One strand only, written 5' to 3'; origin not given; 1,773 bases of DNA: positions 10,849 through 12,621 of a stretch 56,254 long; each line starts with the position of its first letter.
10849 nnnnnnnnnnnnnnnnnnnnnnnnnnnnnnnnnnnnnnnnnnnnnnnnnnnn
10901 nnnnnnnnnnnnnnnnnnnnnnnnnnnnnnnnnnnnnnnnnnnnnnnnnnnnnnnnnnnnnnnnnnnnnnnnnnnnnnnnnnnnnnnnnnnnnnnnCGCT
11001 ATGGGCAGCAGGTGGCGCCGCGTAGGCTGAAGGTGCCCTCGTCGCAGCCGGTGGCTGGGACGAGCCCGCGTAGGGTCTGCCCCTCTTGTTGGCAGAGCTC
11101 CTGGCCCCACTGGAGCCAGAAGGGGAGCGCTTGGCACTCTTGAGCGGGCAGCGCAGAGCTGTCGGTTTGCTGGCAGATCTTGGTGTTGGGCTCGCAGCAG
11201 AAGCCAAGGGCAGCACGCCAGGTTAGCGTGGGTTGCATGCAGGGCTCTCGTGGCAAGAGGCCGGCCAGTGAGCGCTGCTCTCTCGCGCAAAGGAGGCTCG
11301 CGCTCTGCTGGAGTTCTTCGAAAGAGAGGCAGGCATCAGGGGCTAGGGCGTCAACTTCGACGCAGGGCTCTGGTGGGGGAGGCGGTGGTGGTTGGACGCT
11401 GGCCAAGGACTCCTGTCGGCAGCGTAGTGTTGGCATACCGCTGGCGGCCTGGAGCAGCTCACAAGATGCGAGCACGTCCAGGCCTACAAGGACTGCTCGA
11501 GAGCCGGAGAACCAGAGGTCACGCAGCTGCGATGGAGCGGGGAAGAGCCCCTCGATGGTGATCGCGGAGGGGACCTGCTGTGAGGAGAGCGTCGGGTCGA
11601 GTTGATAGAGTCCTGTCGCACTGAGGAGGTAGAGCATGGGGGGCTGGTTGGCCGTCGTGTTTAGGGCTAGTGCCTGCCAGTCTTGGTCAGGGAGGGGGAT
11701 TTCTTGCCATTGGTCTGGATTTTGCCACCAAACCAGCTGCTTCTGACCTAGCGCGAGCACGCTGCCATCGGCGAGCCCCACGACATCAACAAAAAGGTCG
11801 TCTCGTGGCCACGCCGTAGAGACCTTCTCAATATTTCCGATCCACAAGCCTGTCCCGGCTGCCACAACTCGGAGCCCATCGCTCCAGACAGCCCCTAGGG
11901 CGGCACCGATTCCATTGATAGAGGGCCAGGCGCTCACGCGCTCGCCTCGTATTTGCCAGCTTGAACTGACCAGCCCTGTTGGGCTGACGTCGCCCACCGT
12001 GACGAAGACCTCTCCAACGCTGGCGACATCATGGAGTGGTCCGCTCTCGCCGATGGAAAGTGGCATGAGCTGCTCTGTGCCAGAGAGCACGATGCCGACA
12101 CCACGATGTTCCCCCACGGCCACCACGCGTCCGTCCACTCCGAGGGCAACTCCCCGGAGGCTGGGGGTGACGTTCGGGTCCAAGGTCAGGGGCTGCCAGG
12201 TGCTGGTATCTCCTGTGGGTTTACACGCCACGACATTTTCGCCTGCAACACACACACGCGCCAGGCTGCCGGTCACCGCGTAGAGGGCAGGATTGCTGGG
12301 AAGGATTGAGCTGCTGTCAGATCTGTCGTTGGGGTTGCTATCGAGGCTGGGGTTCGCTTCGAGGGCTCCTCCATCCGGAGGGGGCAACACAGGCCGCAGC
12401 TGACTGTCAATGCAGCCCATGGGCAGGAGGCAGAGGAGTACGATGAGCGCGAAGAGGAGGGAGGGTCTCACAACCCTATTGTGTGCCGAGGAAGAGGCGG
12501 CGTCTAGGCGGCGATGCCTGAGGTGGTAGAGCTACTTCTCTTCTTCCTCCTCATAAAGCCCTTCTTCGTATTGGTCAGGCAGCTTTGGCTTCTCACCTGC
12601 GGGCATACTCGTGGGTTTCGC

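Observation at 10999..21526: Same-strand block encoding all parts of a candidate inner-membrane-to-cell-surface electron conduit (35 haem motifs in three proteins, a beta-barrel and an FeS/NrfD quinol module)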

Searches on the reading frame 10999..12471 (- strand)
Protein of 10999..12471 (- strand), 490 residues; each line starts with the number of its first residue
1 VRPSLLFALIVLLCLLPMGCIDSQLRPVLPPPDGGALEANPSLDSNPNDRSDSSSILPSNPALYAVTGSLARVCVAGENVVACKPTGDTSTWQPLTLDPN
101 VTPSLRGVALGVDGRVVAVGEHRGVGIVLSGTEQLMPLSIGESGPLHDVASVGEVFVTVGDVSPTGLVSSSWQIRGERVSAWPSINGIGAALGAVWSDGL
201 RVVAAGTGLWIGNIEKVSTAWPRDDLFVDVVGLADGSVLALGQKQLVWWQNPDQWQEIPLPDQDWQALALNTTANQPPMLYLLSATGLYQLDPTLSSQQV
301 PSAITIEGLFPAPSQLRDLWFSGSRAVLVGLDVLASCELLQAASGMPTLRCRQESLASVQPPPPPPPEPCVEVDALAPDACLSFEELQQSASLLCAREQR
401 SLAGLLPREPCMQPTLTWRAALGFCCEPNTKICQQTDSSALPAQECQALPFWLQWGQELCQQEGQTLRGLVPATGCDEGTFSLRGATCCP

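Call 4: search_protein_families(library=pfam, proteins=[window:10999-12471:-], max_evalue=0.01)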
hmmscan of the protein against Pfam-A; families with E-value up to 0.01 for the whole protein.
window:10999-12471:- (490 aa): 0 families

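Call 5: search_protein_families(library=ncbifam, proteins=[window:10999-12471:-], max_evalue=0.01)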
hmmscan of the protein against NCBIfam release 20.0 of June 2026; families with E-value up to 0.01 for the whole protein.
window:10999-12471:- (490 aa): 0 families

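Call 86: search_solved_structures(query=window:10999-12471:-, max_evalue=1)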
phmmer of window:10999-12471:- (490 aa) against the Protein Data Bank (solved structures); distinct sequences matched with E-value up to 1: 1.
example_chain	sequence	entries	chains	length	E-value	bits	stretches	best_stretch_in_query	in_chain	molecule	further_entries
8z9y_B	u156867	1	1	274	0.13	14.1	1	340-420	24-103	Protein TIC 20-I, chloroplastic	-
